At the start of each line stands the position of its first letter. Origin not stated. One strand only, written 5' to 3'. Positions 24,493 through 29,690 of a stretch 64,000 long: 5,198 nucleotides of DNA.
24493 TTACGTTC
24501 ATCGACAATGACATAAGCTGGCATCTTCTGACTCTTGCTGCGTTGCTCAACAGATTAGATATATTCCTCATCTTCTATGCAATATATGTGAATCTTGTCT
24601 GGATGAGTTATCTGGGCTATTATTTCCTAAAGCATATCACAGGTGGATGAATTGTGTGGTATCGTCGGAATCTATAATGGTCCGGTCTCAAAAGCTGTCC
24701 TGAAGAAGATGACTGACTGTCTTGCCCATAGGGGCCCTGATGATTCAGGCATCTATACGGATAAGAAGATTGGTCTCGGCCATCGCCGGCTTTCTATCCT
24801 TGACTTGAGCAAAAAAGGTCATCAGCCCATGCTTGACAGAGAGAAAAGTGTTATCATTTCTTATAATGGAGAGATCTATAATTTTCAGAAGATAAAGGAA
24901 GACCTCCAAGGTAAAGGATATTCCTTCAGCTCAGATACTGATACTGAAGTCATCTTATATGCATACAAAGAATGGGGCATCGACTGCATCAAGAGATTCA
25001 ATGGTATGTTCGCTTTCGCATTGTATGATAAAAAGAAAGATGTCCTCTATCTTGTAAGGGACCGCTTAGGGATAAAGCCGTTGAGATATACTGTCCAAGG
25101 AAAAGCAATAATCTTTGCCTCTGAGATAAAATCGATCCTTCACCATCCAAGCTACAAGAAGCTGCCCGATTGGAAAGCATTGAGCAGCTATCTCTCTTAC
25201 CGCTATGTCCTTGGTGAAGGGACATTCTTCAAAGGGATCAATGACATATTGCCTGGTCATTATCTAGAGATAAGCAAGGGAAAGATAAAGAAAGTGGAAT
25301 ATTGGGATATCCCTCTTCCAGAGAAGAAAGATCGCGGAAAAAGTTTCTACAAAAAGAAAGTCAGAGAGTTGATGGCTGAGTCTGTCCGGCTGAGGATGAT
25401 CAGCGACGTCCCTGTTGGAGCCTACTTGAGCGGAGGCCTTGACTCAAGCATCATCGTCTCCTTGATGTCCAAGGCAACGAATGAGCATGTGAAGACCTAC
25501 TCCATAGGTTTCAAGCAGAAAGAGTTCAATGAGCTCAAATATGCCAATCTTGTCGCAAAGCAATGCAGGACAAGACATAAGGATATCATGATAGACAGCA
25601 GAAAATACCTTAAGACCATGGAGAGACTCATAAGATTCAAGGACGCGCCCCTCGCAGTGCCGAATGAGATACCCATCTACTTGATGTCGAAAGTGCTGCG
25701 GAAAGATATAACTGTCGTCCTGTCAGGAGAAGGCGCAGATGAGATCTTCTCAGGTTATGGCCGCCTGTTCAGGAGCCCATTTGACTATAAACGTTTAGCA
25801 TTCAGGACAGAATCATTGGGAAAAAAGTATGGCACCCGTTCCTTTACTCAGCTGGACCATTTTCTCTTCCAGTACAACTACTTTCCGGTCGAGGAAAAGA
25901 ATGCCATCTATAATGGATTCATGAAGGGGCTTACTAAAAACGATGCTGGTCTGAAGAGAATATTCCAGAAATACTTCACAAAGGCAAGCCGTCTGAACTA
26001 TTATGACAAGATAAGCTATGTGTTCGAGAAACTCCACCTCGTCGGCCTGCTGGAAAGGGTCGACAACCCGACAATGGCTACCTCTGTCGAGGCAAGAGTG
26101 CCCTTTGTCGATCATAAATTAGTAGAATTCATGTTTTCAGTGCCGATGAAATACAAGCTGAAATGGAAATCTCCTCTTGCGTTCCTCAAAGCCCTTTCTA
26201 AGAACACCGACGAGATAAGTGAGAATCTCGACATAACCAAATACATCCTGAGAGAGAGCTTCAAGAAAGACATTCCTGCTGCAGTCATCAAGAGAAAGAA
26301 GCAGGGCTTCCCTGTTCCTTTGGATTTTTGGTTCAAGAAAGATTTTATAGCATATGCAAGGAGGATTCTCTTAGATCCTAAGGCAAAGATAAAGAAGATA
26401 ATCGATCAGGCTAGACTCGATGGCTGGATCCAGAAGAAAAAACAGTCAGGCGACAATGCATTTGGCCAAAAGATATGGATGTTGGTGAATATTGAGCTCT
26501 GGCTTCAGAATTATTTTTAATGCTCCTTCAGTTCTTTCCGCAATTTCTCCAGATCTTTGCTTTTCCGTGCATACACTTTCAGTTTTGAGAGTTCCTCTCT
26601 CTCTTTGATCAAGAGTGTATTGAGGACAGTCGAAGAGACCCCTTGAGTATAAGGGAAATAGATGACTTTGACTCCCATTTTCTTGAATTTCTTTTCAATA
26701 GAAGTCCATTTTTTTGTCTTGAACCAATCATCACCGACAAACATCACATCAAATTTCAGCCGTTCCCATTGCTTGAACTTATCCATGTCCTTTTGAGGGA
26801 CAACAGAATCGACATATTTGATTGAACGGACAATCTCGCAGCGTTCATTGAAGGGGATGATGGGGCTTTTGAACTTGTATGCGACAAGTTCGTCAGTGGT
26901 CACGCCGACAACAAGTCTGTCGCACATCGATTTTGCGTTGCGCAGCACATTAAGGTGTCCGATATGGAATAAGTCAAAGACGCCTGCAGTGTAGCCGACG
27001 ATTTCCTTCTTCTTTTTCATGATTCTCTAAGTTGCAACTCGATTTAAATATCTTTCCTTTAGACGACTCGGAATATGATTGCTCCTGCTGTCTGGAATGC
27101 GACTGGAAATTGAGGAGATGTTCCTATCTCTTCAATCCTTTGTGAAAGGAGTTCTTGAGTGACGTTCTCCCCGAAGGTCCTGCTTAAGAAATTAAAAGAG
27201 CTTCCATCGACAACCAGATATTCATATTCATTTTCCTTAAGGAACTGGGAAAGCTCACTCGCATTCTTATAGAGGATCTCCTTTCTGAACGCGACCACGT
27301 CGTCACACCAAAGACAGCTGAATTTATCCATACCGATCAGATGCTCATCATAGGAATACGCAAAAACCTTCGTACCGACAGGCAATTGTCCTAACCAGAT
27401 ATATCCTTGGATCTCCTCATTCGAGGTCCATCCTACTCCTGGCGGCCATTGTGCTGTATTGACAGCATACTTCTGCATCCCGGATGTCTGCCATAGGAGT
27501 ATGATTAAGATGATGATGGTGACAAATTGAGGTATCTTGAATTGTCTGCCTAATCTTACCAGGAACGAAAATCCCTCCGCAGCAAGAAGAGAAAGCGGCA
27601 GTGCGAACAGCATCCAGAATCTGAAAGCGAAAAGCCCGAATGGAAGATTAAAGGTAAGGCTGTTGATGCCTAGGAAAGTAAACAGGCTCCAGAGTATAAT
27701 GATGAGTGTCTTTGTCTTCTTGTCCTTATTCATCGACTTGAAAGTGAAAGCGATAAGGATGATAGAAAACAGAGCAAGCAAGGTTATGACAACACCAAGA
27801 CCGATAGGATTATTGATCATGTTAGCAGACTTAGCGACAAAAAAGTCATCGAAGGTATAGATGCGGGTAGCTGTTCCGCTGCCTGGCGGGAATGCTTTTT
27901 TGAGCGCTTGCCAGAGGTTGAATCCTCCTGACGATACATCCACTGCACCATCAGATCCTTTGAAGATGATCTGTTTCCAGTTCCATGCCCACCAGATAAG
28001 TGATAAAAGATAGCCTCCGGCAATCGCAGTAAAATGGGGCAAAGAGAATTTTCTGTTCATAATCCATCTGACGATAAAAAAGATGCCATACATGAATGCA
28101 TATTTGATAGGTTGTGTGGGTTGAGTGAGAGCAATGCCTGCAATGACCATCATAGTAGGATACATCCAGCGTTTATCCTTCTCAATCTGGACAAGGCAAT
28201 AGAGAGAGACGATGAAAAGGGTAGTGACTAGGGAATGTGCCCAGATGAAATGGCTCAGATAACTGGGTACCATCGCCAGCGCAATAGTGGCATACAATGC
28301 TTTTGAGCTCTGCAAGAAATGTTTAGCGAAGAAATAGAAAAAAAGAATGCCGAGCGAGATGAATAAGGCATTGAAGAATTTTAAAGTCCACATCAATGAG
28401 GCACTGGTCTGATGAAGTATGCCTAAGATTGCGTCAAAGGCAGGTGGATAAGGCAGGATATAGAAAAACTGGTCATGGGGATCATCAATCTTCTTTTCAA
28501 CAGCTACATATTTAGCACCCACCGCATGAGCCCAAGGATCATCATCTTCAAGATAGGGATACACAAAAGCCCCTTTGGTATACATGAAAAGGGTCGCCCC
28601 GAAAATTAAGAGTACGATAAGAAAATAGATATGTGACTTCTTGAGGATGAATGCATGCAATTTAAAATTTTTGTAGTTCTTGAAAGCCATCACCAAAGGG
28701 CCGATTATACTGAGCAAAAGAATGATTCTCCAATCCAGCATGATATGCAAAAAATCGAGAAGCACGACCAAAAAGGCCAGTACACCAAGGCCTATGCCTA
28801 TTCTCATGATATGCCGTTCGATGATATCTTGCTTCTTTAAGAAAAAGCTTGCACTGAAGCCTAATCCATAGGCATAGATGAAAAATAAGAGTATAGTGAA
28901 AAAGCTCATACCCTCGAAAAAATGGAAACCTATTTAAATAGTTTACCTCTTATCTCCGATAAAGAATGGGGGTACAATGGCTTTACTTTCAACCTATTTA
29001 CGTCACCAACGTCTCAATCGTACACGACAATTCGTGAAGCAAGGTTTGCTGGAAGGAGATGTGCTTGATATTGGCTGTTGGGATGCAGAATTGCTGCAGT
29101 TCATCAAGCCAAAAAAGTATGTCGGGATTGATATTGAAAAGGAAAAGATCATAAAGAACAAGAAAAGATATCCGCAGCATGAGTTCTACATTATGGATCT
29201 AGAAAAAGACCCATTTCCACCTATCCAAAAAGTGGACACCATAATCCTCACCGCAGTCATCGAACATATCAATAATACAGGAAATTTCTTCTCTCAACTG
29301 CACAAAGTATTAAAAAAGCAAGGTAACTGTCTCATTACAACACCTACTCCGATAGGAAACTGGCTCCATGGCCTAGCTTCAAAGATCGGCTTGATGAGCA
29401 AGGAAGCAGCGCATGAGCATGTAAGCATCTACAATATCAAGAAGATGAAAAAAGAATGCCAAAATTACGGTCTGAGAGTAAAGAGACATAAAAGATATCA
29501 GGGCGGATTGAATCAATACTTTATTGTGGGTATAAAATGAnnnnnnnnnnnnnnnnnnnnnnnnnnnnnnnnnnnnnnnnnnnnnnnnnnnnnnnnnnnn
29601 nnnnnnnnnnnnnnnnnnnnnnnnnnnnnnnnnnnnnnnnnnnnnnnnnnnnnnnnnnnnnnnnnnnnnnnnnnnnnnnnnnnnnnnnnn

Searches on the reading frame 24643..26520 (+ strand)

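Call 14: search_protein_families(library=pfam, proteins=[window:24643-26520:+], max_evalue=0.000001)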
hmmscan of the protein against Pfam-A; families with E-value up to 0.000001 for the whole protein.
window:24643-26520:+ (625 aa): 3 families
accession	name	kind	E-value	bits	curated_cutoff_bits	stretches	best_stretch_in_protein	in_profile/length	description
PF00733.27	Asn_synthase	-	6e-84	283.1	21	1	239-622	1-354/354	Asparagine synthase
PF13537.11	GATase_7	-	1.8e-45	154.4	25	1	47-166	1-122/123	Glutamine amidotransferase domain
PF13522.11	GATase_6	-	2e-45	154.5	27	1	32-161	1-130/130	Glutamine amidotransferase domain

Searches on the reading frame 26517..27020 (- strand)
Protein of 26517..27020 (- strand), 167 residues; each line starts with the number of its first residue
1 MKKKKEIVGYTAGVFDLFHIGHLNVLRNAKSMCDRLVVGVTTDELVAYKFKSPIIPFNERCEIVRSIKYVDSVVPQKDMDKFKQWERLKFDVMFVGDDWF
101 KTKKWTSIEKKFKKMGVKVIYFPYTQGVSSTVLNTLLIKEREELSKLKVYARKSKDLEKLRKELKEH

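Call 14: search_protein_families(library=pfam, proteins=[window:26517-27020:-], max_evalue=0.000001)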
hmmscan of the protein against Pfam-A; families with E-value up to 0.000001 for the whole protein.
window:26517-27020:- (167 aa): 1 family
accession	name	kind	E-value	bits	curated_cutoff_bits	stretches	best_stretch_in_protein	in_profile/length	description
PF01467.32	CTP_transf_like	-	2.9e-22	79.7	21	1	10-131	1-128/133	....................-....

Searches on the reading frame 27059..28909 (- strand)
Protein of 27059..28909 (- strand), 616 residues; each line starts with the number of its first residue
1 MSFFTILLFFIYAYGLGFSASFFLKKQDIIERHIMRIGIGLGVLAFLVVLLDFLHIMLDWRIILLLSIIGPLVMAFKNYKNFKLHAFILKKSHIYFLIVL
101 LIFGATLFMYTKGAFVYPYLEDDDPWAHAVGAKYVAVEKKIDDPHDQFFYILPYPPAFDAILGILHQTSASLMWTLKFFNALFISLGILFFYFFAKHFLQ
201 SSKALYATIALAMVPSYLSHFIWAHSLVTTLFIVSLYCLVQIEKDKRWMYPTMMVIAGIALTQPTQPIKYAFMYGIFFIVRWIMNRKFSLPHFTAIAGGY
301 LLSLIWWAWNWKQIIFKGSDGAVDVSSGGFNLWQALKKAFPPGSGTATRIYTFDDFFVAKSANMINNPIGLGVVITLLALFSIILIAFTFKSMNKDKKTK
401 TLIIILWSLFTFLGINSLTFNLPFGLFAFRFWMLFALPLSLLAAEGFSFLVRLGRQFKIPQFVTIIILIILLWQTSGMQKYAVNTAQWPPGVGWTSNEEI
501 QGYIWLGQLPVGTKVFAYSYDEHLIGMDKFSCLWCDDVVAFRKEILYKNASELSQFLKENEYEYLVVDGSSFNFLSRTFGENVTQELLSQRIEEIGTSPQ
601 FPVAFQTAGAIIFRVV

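Call 14: search_protein_families(library=pfam, proteins=[window:27059-28909:-], max_evalue=0.000001)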
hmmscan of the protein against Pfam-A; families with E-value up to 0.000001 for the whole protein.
window:27059-28909:- (616 aa): 0 families

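Call 16: search_protein_families(library=pfam, proteins=[window:27059-28909:-], max_evalue=0.1)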
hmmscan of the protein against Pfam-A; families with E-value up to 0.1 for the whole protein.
window:27059-28909:- (616 aa): 2 families
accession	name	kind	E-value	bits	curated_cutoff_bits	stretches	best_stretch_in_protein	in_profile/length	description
PF11992.13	TgpA_N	-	7.6e-06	25.6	30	1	43-244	3-146/333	TgpA N-terminal domain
PF13231.12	PMT_2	-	6.5e-05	23.6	26.1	1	155-306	3-160/160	Dolichyl-phosphate-mannose-protein mannosyltransferase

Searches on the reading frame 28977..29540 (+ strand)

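Call 14: search_protein_families(library=pfam, proteins=[window:28977-29540:+], max_evalue=0.000001)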
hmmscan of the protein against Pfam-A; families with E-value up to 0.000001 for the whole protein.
window:28977-29540:+ (187 aa): 5 families
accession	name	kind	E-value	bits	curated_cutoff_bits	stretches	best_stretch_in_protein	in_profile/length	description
PF13489.12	Methyltransf_23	-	1.1e-17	64.7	27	1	21-168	18-161/164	Methyltransferase domain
PF13847.12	Methyltransf_31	-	6.4e-12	45.8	27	1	28-164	6-129/145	Methyltransferase domain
PF08241.18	Methyltransf_11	-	2.5e-11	44.5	21.2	1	30-120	1-95/95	Methyltransferase domain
PF08242.18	Methyltransf_12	-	8.4e-11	42.9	30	1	30-117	1-97/98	Methyltransferase domain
PF13649.12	Methyltransf_25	-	3e-09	37.9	27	1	29-116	1-97/97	Methyltransferase domain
